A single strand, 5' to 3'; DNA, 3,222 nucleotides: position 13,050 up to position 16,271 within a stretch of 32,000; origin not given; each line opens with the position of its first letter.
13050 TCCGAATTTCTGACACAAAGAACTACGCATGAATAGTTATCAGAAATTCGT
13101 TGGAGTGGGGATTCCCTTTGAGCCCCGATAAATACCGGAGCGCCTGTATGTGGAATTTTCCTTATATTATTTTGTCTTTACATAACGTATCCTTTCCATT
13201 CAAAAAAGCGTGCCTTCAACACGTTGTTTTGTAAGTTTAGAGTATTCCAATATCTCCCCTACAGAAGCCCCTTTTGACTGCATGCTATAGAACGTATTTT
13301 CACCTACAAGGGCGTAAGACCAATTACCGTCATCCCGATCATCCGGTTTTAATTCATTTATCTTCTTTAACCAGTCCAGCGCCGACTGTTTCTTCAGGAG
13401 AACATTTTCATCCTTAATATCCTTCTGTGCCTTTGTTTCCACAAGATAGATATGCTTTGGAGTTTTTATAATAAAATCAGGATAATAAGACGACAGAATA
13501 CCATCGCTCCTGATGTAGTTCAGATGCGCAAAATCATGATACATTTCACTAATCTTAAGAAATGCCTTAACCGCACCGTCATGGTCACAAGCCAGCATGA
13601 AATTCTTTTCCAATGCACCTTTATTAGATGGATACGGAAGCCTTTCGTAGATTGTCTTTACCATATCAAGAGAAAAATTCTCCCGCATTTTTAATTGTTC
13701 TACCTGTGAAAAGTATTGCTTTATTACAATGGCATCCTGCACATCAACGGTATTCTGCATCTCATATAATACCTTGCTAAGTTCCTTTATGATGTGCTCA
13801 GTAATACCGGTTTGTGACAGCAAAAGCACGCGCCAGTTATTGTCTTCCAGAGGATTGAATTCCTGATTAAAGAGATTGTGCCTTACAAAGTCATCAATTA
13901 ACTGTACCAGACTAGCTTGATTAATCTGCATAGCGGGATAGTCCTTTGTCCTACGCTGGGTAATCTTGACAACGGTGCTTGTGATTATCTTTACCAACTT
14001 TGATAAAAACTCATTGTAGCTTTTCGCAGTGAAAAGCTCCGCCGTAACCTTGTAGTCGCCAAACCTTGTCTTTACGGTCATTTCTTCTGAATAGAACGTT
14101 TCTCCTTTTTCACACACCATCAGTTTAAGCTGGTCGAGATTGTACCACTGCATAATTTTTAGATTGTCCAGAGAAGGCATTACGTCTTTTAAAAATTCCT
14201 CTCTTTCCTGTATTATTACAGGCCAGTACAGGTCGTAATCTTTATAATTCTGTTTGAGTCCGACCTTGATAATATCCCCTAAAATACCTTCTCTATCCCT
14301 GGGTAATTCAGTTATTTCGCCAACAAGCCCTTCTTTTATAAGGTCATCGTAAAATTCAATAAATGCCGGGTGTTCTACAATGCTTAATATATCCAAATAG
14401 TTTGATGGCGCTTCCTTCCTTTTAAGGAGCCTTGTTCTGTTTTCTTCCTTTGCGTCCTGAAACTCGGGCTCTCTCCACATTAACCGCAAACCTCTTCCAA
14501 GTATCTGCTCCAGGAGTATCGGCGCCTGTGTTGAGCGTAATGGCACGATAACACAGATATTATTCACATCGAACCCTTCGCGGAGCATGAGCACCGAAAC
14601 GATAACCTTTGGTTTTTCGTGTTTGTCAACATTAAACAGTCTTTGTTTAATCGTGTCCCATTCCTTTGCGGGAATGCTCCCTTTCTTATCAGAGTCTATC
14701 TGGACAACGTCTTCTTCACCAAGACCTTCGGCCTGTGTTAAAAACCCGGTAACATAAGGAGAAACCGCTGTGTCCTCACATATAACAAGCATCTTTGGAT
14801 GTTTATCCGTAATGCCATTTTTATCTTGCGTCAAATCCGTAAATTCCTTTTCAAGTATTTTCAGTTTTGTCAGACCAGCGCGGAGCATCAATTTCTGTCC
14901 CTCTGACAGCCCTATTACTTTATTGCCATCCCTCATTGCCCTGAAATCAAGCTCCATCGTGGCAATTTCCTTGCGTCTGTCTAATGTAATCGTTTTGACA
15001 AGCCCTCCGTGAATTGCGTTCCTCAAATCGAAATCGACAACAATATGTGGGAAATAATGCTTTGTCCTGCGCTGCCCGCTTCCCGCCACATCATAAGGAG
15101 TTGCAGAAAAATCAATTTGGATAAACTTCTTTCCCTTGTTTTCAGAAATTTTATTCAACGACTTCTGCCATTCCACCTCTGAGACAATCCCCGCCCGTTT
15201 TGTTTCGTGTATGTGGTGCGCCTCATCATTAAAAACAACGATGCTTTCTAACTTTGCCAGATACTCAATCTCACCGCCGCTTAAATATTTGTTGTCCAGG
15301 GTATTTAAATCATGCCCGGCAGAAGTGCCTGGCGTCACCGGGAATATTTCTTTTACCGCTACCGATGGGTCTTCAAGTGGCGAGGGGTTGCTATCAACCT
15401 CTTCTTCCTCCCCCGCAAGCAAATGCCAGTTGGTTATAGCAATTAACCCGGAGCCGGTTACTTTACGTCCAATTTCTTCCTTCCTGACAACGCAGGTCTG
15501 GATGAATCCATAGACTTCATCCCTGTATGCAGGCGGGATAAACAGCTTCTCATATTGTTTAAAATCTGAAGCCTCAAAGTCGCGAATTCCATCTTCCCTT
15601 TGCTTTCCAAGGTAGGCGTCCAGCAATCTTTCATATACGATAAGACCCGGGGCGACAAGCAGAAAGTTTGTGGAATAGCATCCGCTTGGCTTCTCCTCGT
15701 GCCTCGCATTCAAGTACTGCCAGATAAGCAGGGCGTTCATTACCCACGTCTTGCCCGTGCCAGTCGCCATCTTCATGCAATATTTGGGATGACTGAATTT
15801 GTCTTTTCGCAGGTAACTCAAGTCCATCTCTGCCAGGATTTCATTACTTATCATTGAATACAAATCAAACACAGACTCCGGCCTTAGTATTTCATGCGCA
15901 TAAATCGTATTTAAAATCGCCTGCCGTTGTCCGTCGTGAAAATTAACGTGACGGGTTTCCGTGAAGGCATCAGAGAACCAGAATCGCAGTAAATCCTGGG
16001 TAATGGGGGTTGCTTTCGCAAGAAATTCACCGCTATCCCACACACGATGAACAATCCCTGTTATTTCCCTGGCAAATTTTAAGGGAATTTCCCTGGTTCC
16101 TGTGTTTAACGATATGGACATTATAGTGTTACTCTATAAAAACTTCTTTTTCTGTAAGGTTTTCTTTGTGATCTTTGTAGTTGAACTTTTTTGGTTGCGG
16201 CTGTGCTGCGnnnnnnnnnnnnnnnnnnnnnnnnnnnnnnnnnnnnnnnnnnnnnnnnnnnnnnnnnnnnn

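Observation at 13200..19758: Type III R-M system whose mod and res genes are separated by an AlbA_2/HATPase_c_4 gene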

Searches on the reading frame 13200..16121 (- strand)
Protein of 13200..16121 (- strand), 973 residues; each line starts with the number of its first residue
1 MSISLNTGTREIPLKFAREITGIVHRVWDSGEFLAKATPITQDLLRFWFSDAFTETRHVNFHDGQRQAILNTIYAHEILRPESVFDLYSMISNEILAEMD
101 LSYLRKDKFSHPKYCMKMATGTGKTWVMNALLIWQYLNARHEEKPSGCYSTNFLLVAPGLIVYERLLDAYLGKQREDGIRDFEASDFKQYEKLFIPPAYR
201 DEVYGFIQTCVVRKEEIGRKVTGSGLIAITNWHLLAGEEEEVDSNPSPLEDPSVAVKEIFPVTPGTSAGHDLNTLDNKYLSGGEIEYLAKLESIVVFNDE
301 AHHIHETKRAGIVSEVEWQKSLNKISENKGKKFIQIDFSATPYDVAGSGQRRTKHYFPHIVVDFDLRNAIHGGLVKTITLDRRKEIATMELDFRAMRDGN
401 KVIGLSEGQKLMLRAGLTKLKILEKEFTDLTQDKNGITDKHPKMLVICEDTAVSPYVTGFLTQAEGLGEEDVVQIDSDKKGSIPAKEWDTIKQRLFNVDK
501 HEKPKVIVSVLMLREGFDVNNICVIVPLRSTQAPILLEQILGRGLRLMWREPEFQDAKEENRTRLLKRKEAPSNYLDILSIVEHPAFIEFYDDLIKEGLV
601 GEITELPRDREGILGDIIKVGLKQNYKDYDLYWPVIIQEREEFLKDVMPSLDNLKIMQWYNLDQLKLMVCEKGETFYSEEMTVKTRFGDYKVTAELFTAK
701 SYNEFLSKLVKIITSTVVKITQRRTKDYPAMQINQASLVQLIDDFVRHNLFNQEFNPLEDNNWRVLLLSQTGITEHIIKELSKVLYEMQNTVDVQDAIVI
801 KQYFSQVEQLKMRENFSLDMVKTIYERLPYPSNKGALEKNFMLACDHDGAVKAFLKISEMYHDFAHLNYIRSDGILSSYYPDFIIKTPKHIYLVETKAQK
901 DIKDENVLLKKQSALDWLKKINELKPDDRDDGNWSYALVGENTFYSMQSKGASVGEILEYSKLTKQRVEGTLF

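Call 3: search_protein_families(library=pfam, proteins=[window:13200-16121:-], max_evalue=0.01)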
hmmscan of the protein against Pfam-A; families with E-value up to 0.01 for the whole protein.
window:13200-16121:- (973 aa): 5 families
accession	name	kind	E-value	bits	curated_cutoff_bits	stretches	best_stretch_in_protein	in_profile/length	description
PF04851.21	ResIII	-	3.1e-14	53.7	22.5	1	63-343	6-163/164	Type III restriction enzyme, res subunit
PF00271.37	Helicase_C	-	0.00046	20.8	23.5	1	439-546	13-108/110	Helicase conserved C-terminal domain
PF18766.7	SWI2_SNF2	-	0.00079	19.6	26.7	1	284-385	110-195/221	SWI2/SNF2 ATPase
PF08722.17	Tn7_TnsA-like_N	-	0.0063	17.5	26.5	0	859-910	6-65/85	TnsA-like endonuclease N terminal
PF19778.5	RE_endonuc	-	0.0087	16.3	23.4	0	822-904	2-78/108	Endonuclease domain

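Call 4: search_protein_families(library=padloc, proteins=[window:13200-16121:-], max_evalue=0.01)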
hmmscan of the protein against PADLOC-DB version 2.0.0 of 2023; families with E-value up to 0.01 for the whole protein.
window:13200-16121:- (973 aa): 4 families
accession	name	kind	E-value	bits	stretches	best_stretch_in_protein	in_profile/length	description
PDLC03648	REase_III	-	1.9e-21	73.9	1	279-549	119-356/871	Type III restriction enzyme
PDLC03042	REase_I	-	5.7e-06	22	1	485-548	771-831/1170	Type I restriction enzyme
PDLC03647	REase_III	-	8.5e-06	22.2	1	504-548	507-551/989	Type III restriction enzyme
PDLC03659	mREase_IV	-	0.0029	13.5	1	501-548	507-554/945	Type IV methyl-directed restriction enzyme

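Call 5: search_protein_families(library=ncbifam, proteins=[window:13200-16121:-], max_evalue=0.01)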
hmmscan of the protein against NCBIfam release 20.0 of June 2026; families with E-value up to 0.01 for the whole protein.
window:13200-16121:- (973 aa): 5 families
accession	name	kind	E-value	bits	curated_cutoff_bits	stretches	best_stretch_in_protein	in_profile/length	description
NF046055.1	restr_BPTD_3080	equivalog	5.4e-60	203.4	800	3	28-166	81-206/970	BPTD_3080 family restriction endonuclease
NF008521.0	PRK11448.1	equivalog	1.9e-08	32.9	729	1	489-547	742-800/1123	type I restriction-modification system endonuclease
NF053632.1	heli_RadD_YejH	equivalog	1.3e-06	27.1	720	1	490-548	285-343/573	DNA repair helicase RadD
NF046051.1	restrict_EcoAI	equivalog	2.1e-06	26.5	550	1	305-548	281-515/768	EcoAI/FtnUII family type I restriction enzme subunit R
NF012027.0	PRK15483.1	equivalog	0.0046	14.9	564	0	492-547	486-545/986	type III restriction-modification system endonuclease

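Call 23: find_homologous_proteins(query=window:13200-16121:-)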
Query window:13200-16121:- (973 aa): 4683 proteins with E <= 0.001 among 8000 candidates; the best 120 are listed.
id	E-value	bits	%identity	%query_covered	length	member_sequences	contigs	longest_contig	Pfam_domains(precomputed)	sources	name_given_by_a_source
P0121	0.0e+0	2167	98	100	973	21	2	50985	PF04851.22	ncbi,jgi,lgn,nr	ncbi:MAG: restriction endonuclease subunit R [Candidatus Brocadia sp. UTAMX2]|jgi:type III restricti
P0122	0.0e+0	2010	89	100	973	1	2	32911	PF04851.22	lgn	-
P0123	0.0e+0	2005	89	100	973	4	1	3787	PF04851.22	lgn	-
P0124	0.0e+0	2004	89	100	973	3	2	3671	PF04851.22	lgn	-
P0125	0.0e+0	1997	89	100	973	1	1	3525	PF04851.22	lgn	-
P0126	0.0e+0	1983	88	100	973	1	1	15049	PF04851.22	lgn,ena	-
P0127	0.0e+0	1974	87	100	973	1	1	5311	PF04851.22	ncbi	-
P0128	0.0e+0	1686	72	100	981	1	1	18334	PF04851.22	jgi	-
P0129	0.0e+0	1686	74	100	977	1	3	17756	PF04851.22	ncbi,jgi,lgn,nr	ncbi:restriction endonuclease subunit R [Candidatus Poribacteria bacterium]|nr:restriction endonucle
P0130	0.0e+0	1677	73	100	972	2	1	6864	PF04851.22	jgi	-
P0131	0.0e+0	1667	73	100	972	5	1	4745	PF04851.22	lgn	-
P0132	0.0e+0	1663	72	100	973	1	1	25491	PF04851.22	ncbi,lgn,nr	ncbi:MAG: DEAD/DEAH box helicase family protein [Candidatus Latescibacter sp.]|nr:DEAD/DEAH box heli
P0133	0.0e+0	1662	72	100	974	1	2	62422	PF04851.22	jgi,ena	jgi:type III restriction enzyme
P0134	0.0e+0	1662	72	100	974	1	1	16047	PF04851.22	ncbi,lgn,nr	ncbi:MAG: DEAD/DEAH box helicase family protein [Deltaproteobacteria bacterium]|nr:DEAD/DEAH box hel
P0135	0.0e+0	1658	72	100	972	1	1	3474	PF04851.22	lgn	-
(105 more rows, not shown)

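Call 24: find_related_loci(query=window:13200-16121:-, collection=metagenome_contigs, flank=7000)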
Query window:13200-16121:- (973 aa) in metagenome_contigs; peptide patterns used: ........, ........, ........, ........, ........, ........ (x = any residue, [..] = any of these).
243 stretches matched a pattern; 38 encode a relative of the query (tblastn E <= 1e-3); 38 distinct loci.
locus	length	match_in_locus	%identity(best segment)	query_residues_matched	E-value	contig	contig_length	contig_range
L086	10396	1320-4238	98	1-973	0e+0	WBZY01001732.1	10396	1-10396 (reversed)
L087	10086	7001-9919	92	1-973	0e+0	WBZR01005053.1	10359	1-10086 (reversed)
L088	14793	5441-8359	91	1-973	0e+0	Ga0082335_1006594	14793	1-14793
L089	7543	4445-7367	89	1-973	0e+0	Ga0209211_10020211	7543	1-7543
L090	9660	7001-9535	91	1-845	0e+0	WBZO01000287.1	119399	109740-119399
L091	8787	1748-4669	72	1-973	0e+0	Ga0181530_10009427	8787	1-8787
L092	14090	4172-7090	65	1-973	0e+0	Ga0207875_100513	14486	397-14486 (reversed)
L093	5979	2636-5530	62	5-973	0e+0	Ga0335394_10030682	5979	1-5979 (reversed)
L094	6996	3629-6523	62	5-973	0e+0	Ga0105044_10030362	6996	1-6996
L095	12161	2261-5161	60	1-973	0e+0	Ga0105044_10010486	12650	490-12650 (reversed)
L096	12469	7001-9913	59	1-973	0e+0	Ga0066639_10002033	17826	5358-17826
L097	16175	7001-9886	60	1-970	0e+0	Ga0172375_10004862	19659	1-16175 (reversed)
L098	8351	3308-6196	59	1-973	0e+0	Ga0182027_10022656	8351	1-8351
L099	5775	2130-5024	59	1-973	0e+0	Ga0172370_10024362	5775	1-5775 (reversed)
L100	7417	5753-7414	92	1-554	0e+0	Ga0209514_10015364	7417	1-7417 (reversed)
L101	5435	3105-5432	63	1-786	0e+0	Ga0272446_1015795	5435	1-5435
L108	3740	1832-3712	61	8-644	0e+0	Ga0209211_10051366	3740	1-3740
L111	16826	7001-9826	50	29-966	0e+0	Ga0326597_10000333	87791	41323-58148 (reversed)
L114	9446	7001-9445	62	1-824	0e+0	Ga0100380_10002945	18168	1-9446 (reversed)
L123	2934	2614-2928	55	34-139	6e-32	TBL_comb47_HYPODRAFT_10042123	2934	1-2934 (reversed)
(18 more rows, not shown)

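Call 35: search_protein_families(library=pfam, proteins=[L088:3575-5239:+, L099:1002-2123:+, L101:2139-2954:+, L108:1334-1807:+, L123:1900-2463:+, L111:6203-6463:+, L111:6448-6669:+, L094:2682-3464:+, L114:5407-5865:+], max_evalue=0.01)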
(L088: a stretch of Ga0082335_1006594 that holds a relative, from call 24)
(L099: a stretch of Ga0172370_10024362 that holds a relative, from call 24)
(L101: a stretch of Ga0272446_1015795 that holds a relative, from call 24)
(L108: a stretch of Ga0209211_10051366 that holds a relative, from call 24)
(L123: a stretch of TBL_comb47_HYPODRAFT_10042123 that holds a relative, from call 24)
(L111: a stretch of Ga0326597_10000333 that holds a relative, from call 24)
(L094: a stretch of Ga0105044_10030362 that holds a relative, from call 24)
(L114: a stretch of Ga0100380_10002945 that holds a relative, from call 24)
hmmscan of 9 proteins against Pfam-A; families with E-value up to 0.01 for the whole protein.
L088:3575-5239:+ (554 aa): 2 families
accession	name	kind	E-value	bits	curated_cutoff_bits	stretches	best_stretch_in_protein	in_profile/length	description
PF04326.19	SLFN_AlbA_2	-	5.1e-16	59.7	25.3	1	19-141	1-116/118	Schlafen, AlbA_2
PF13749.12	HATPase_c_4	-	3e-11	43.6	26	1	315-401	3-88/89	Putative ATP-dependent DNA helicase recG C-terminal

L099:1002-2123:+ (373 aa): 2 families
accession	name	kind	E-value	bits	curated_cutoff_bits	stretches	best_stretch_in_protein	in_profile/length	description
PF06250.17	YhcG_C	-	1.3e-54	184.8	32.5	1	217-371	2-156/157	YhcG PDDEXK nuclease domain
PF17761.7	DUF1016_N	-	6.5e-36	123.9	32.8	1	9-192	1-137/137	DUF1016 N-terminal domain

L101:2139-2954:+ (271 aa): 2 families
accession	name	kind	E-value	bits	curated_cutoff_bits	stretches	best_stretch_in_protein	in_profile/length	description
PF12686.12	DUF3800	-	1.8e-06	29.2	21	1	13-220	3-148/149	Protein of unknown function (DUF3800)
PF03471.22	CorC_HlyC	-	0.0022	18.4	27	0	85-128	36-79/81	Transporter associated domain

L108:1334-1807:+ (157 aa): 1 family
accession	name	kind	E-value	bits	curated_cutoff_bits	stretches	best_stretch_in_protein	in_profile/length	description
PF19186.5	DUF5868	-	0.0035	17.9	33.1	1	57-156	13-109/195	Family of unknown function (DUF5868)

L123:1900-2463:+ (187 aa): 0 families

L111:6203-6463:+ (86 aa): 1 family
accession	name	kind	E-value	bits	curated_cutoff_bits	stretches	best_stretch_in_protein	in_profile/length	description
PF14076.12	DUF4258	-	2.2e-08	34.7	25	1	5-75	1-71/71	Domain of unknown function (DUF4258)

L111:6448-6669:+ (73 aa): 1 family
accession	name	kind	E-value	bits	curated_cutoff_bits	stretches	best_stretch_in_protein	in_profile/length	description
PF10049.14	DUF2283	-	2.9e-19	69.4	23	1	6-54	1-49/49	Protein of unknown function (DUF2283)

L094:2682-3464:+ (260 aa): 1 family
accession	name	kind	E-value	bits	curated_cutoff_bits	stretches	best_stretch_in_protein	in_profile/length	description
PF12686.12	DUF3800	-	1.7e-16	61.7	21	1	6-216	2-148/149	Protein of unknown function (DUF3800)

L114:5407-5865:+ (152 aa): 1 family
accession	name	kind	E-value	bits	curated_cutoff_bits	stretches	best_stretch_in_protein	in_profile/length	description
PF01797.21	Y1_Tnp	-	5.7e-24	85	23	1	6-120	3-121/121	Transposase IS200 like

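Call 36: search_protein_families(library=padloc, proteins=[L088:3575-5239:+, L099:1002-2123:+, L101:2139-2954:+], max_evalue=0.001)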
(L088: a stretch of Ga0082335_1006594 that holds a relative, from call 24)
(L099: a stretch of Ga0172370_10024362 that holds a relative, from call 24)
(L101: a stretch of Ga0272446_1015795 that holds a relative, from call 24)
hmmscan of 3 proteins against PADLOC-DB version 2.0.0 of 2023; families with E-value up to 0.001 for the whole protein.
L088:3575-5239:+ (554 aa): 2 families
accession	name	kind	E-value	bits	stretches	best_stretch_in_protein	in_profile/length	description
PDLC02402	Aga_SIR2-PNTD1-PNTD2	-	3.7e-07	26.6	1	212-381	368-540/876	Class I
PDLC02418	Aga_SIR2-Kinase-PNTD1-PNTD2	-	0.00042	16.6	1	285-382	313-419/756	Class I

L099:1002-2123:+ (373 aa): 32 families (the best 25 are shown)
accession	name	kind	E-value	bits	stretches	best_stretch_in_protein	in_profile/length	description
PDLC04807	PDC-S02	-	2.7e-137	455.7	1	2-373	12-337/351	-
PDLC04803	PDC-S02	-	1.2e-92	308.4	1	68-372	5-255/269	-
PDLC04820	PDC-S02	-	4.9e-83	276.9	2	147-370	124-315/332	-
PDLC04795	PDC-S02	-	1.1e-75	253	1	4-372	25-341/357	-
PDLC04827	PDC-S02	-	6e-73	243.3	1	3-272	10-230/234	-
PDLC04810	PDC-S02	-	7.1e-73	243.9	1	4-371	12-340/355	-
PDLC04831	PDC-S02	-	8.2e-71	237.3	1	3-372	11-338/346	-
PDLC04822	PDC-S02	-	2.6e-68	228.8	1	2-342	9-293/294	-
PDLC04802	PDC-S02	-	1.2e-60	202.6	2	3-192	9-155/171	-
PDLC04823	PDC-S02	-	2.2e-51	172.1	2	123-219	12-104/175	-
PDLC04812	PDC-S02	-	7.9e-51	169.9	2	3-97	8-100/151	-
PDLC04813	PDC-S02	-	1.9e-45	152.9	1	217-372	6-159/175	-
PDLC04797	PDC-S02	-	4.7e-40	134.6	1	2-104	4-104/126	-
PDLC01464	PD_DExK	-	7.1e-36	121.4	1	149-294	1-126/126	"CAS-I,CAS-II,CAS-III,CAS-IV,CAS-V,CAS-VI; associated"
PDLC04817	PDC-S02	-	3.8e-32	109.9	2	146-248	104-207/286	-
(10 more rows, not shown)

L101:2139-2954:+ (271 aa): 1 family
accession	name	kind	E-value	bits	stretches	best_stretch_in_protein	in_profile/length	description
PDLC02917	DUF3800_VII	-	1.6e-22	78.1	1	32-252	13-223/233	-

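Call 83: search_protein_families(library=ncbifam, proteins=[L088:3575-5239:+], max_evalue=0.001)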
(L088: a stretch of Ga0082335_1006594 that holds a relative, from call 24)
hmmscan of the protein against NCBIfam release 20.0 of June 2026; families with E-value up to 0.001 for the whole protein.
L088:3575-5239:+ (554 aa): 0 families
